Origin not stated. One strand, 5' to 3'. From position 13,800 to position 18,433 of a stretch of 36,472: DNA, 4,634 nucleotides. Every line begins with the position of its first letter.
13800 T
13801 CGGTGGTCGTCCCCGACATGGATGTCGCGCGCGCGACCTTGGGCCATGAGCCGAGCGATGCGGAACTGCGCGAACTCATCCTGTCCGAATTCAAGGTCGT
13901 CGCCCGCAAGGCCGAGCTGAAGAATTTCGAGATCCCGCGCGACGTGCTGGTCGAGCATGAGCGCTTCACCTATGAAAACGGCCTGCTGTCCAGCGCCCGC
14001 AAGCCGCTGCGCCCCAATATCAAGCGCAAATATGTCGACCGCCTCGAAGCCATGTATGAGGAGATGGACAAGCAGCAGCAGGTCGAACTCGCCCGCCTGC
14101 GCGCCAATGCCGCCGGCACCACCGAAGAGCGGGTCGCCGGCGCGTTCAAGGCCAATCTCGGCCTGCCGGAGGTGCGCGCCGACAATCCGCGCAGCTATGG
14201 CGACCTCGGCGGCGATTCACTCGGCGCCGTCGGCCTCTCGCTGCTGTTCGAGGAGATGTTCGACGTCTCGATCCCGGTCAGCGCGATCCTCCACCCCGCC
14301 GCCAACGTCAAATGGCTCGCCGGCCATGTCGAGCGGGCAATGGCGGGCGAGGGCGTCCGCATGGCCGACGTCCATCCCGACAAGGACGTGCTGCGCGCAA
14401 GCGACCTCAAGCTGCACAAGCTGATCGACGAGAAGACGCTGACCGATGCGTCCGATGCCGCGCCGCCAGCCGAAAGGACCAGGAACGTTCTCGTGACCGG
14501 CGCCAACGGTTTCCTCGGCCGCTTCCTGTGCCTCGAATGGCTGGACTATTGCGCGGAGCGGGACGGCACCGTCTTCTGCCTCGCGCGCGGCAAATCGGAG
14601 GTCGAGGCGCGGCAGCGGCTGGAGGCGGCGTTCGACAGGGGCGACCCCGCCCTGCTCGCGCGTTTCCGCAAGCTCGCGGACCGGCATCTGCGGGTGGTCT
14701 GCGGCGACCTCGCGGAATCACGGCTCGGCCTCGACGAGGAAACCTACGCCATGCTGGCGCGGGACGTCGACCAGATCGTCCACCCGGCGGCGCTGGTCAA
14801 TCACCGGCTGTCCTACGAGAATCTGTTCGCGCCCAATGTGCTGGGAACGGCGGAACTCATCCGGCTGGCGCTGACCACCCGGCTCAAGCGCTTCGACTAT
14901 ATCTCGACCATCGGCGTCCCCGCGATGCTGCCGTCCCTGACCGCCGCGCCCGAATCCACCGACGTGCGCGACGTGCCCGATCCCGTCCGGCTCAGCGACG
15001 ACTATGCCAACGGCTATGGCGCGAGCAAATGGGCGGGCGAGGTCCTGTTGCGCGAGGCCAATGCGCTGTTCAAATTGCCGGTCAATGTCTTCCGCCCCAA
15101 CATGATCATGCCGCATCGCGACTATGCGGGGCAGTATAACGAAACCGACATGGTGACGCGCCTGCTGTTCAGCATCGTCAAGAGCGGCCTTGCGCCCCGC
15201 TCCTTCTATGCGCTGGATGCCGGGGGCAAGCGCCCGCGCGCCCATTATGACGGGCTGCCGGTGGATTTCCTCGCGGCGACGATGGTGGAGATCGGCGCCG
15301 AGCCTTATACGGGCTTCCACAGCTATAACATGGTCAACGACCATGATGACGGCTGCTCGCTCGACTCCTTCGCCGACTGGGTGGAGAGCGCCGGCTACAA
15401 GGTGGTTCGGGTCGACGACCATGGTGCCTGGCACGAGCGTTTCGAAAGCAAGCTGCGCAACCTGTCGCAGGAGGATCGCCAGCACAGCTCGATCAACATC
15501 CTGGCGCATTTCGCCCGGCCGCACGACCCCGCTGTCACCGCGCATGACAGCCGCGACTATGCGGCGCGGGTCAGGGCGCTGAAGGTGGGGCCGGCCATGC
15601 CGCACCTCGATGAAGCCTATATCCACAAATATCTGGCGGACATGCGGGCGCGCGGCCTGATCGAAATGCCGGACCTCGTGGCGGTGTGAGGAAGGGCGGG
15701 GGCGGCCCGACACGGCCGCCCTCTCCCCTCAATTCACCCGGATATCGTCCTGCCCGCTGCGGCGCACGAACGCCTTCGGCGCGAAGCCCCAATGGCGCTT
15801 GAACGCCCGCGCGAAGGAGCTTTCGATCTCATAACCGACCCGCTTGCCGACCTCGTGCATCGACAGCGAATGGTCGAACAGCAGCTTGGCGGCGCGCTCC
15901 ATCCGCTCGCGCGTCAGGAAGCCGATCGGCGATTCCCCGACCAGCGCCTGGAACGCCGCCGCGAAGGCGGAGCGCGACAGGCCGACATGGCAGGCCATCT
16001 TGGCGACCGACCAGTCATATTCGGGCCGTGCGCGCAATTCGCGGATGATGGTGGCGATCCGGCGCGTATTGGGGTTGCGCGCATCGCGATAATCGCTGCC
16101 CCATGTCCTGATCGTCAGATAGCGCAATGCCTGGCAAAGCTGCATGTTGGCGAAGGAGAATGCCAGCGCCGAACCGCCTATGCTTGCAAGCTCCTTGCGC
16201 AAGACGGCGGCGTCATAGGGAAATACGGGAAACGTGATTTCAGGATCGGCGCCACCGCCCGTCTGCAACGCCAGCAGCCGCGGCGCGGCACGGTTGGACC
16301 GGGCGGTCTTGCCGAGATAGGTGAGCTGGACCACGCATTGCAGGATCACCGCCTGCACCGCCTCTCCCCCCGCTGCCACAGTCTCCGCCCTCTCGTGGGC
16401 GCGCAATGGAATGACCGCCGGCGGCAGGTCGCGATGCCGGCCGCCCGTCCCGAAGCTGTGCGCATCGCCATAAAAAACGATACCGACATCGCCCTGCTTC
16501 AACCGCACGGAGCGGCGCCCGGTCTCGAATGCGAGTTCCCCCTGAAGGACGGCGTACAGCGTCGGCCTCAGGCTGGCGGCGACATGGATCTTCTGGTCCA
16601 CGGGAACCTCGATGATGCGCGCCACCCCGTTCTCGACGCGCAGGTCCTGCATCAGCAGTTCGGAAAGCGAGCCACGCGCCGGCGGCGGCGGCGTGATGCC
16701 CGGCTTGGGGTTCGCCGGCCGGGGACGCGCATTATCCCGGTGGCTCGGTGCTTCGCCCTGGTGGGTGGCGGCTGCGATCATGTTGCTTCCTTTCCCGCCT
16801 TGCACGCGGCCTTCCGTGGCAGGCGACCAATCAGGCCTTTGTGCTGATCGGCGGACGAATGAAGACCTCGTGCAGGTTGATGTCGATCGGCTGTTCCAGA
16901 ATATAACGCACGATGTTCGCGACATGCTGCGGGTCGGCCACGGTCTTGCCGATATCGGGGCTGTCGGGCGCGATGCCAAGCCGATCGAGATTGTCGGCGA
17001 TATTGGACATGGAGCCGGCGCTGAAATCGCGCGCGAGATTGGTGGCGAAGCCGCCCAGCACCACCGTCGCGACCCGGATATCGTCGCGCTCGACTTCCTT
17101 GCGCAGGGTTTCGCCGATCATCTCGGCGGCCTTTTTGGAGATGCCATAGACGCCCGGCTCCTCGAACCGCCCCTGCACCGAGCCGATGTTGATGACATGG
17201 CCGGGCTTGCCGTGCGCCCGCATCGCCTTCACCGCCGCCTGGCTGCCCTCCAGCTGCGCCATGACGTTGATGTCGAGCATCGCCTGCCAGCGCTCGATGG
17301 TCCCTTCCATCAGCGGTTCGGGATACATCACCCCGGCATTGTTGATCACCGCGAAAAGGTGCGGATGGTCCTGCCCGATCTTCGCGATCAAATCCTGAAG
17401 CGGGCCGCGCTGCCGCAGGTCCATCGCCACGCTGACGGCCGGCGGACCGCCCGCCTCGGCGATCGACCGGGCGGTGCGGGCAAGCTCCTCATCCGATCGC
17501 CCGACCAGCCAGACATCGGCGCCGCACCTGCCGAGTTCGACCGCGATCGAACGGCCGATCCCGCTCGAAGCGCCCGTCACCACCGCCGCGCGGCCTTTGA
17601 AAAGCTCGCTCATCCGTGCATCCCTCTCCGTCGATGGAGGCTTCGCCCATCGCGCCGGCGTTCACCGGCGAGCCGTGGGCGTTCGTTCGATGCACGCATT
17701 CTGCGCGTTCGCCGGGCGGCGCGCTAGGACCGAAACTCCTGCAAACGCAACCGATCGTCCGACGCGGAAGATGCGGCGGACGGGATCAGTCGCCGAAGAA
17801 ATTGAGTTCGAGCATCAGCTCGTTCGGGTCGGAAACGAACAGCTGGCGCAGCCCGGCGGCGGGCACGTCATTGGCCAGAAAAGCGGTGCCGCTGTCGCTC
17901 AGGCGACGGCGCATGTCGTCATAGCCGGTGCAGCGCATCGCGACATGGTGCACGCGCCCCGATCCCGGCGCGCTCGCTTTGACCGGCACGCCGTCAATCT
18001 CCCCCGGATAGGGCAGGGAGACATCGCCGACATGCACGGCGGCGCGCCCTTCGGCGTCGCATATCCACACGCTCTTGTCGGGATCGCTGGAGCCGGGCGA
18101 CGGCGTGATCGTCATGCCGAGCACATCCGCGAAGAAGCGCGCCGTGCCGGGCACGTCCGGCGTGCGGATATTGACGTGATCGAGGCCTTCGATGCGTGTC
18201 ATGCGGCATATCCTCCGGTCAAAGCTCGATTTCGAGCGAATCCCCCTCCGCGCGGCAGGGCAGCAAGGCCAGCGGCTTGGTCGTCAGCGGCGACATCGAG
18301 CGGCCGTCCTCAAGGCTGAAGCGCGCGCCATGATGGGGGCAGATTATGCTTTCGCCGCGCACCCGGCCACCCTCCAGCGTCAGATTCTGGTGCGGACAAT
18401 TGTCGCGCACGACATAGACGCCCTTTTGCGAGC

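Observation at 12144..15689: Actinobacterial-type carboxylic acid reductase (A-PCP-R) embedded in a Gram-negative TonB-receptor/MFS/AraC module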

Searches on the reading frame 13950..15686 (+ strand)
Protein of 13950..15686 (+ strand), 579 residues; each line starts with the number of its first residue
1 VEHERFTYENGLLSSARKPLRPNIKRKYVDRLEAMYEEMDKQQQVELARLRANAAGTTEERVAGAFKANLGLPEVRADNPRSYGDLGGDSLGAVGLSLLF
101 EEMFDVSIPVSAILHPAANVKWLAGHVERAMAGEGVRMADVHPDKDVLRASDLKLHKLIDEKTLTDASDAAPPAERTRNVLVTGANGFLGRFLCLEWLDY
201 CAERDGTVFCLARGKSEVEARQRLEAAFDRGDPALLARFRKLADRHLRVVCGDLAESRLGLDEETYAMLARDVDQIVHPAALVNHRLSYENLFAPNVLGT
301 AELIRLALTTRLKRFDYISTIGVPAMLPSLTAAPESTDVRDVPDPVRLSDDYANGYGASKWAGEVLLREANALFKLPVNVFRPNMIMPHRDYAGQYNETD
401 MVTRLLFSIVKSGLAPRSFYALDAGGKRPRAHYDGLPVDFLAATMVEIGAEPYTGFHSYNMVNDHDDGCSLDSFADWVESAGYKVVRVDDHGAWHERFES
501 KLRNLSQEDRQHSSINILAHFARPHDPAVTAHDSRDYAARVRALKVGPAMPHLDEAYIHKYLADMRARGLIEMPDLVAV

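Call 14: search_solved_structures(query=window:13950-15686:+, max_evalue=1e-100, show_alignments=1)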
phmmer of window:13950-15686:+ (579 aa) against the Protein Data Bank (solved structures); distinct sequences matched with E-value up to 1e-100: 4.
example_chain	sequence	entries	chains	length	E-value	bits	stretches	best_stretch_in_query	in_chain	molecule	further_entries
5msp_A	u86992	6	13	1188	1.8e-151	509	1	2-571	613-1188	Thioester reductase domain-containing protein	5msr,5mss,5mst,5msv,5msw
5msc_A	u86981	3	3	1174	3.3e-151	508.1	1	1-567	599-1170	Carboxylic acid reductase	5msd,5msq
5mso_A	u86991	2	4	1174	5.1e-144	484.3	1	4-571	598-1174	Carboxylic acid reductase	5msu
4dqv_A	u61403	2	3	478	6.3e-109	368.5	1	134-570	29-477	PROBABLE PEPTIDE SYNTHETASE NRP (PEPTIDE SYNTHASE) | Peptide synthetase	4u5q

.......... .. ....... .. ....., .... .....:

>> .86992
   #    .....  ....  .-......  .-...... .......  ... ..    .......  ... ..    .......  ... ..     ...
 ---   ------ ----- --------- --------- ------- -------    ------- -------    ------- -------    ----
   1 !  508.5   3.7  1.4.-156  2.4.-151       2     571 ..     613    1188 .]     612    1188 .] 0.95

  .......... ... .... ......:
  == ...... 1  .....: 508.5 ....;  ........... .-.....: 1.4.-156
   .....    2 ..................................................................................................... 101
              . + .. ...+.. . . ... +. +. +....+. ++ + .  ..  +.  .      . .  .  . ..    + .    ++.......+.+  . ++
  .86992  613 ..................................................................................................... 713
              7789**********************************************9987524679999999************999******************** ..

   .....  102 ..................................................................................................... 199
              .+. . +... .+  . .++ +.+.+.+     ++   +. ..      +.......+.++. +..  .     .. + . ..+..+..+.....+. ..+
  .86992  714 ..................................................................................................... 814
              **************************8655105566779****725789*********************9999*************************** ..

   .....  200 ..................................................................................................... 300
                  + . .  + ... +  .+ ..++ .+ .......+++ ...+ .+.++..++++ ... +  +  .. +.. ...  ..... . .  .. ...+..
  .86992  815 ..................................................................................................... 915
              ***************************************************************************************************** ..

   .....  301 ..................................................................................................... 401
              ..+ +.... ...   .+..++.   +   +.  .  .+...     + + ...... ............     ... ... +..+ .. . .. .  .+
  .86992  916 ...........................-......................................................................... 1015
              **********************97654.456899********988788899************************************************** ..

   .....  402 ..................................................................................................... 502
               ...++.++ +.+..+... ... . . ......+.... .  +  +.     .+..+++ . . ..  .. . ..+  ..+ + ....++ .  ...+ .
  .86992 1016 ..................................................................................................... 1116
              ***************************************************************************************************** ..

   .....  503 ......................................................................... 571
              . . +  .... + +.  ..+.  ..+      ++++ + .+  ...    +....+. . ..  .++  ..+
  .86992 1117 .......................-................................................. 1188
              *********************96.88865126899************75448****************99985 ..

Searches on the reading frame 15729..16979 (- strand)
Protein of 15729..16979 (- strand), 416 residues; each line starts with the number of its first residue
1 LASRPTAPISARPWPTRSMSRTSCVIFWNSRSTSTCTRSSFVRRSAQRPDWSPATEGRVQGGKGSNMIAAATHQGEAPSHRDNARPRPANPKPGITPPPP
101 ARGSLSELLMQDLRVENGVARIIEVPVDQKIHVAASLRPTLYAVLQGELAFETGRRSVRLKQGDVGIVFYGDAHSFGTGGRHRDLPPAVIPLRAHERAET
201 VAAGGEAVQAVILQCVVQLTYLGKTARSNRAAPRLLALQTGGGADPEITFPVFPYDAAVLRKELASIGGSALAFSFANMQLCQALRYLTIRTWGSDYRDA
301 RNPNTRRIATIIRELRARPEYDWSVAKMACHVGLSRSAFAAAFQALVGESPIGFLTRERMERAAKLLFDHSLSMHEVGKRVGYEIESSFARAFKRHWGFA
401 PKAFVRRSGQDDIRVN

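Call 6: search_protein_families(library=pfam, proteins=[window:15729-16979:-], max_evalue=0.00001)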
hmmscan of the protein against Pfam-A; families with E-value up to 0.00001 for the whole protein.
window:15729-16979:- (416 aa): 2 families
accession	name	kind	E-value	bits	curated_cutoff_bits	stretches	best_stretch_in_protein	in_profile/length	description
PF12833.13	HTH_18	-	6.2e-17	62.1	33.6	1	329-407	2-80/80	Helix-turn-helix domain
PF00165.29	HTH_AraC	-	1.7e-07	31.6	26.6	0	321-352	7-38/42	Bacterial regulatory helix-turn-helix proteins, AraC family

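Call 29: search_protein_families(library=ncbifam, proteins=[window:15729-16979:-], max_evalue=1e-10)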
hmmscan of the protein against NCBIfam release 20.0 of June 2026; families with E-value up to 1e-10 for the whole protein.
window:15729-16979:- (416 aa): 3 families
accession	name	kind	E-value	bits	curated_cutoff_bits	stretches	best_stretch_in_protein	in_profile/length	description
NF040475.1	chlor_reg_RclR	equivalog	5.1e-17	62.1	400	1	279-407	146-278/284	reactive chlorine-specific transcriptional regulator RclR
NF006902.0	PRK09393.1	equivalog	1.5e-15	57.2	425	1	303-409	217-323/327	transcriptional regulator FtrA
NF007860.0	PRK10572.1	equivalog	9.5e-14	50.9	208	1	283-408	160-285/292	arabinose operon transcriptional regulator AraC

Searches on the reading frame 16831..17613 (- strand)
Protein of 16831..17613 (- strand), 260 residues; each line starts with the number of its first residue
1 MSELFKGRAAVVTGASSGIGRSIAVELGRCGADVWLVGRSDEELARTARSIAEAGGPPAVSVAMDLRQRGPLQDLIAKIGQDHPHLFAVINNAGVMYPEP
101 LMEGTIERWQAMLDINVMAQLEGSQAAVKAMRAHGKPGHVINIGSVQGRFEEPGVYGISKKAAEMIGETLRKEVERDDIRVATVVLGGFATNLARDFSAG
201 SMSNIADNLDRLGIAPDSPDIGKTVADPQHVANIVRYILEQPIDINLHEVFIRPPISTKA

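Call 6: search_protein_families(library=pfam, proteins=[window:16831-17613:-], max_evalue=0.00001)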
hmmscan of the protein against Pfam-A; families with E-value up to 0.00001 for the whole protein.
window:16831-17613:- (260 aa): 3 families
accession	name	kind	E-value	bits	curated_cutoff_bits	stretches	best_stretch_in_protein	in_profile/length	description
PF00106.31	adh_short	-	3.5e-41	141.3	26.6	1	9-198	2-191/195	short chain dehydrogenase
PF13561.12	adh_short_C2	-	1.7e-28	100.3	27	1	14-224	1-212/236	Enoyl-(Acyl carrier protein) reductase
PF08659.16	KR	-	1.3e-09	38.7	22.6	1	11-117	4-113/180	KR domain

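Call 29: search_protein_families(library=ncbifam, proteins=[window:16831-17613:-], max_evalue=1e-10)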
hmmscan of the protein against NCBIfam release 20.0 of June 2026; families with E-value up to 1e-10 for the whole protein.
window:16831-17613:- (260 aa): 182 families (the best 25 are shown)
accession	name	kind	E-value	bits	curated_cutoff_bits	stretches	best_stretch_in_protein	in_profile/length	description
NF005672.0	PRK07454.1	equivalog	7.9e-37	126.7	234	1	7-193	6-192/241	SDR family oxidoreductase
NF004514.1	PRK05855.1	equivalog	1.6e-34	119.5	455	1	3-196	309-503/578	SDR family oxidoreductase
NF005559.1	PRK07231.1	subfamily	1.7e-34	119.5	215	1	5-202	2-199/249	glucose 1-dehydrogenase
NF006073.0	PRK08219.1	equivalog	3e-31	108.9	218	1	8-198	4-183/227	SDR family oxidoreductase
NF005878.0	PRK07825.1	subfamily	8.6e-31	107.3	287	1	5-196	7-194/278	short chain dehydrogenase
NF038213.1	SDR_TniO_fam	equivalog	5.1e-30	104.7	300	1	7-254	2-246/249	SDR family oxidoreductase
NF005594.0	PRK07326.1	equivalog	8e-30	104.1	271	1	5-196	4-193/237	SDR family oxidoreductase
NF005881.0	PRK07832.1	equivalog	1.2e-29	103.4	296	1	4-196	6-200/287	SDR family oxidoreductase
TIGR03971.1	SDR_subfam_1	subfamily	1.4e-29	103.3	300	1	5-238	1-249/271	mycofactocin-coupled SDR family oxidoreductase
NF004526.0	PRK05872.1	subfamily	2e-29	102.6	276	1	5-200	8-201/297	short-chain dehydrogenase/reductase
NF009466.0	PRK12826.1-2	subfamily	3.4e-29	102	222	1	8-238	4-225/248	3-oxoacyl-ACP reductase FabG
NF005893.0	PRK07856.1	equivalog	5.7e-29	101.2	255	1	5-208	7-203/255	SDR family oxidoreductase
NF005806.0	PRK07666.1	equivalog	6e-29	101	286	1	2-197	2-197/239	3-ketoacyl-ACP reductase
NF009931.0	PRK13394.1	subfamily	1.1e-28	100.5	340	1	5-193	5-194/262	3-hydroxybutyrate dehydrogenase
NF004196.0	PRK05650.1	equivalog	1.3e-28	99.9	297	1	10-211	5-205/272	SDR family oxidoreductase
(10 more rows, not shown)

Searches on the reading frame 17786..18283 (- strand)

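Call 31: search_protein_families(library=pfam, proteins=[window:17786-18283:-], max_evalue=0.001)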
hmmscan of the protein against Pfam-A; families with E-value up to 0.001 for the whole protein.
window:17786-18283:- (165 aa): 2 families
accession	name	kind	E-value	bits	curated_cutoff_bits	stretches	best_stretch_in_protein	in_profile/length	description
PF13669.12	Glyoxalase_4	-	1.2e-06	29.2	27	1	35-142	1-100/109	Glyoxalase/Bleomycin resistance protein/Dioxygenase superfamily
PF00903.31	Glyoxalase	-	3.4e-05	24.6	20.6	1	33-159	1-120/121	Glyoxalase/Bleomycin resistance protein/Dioxygenase superfamily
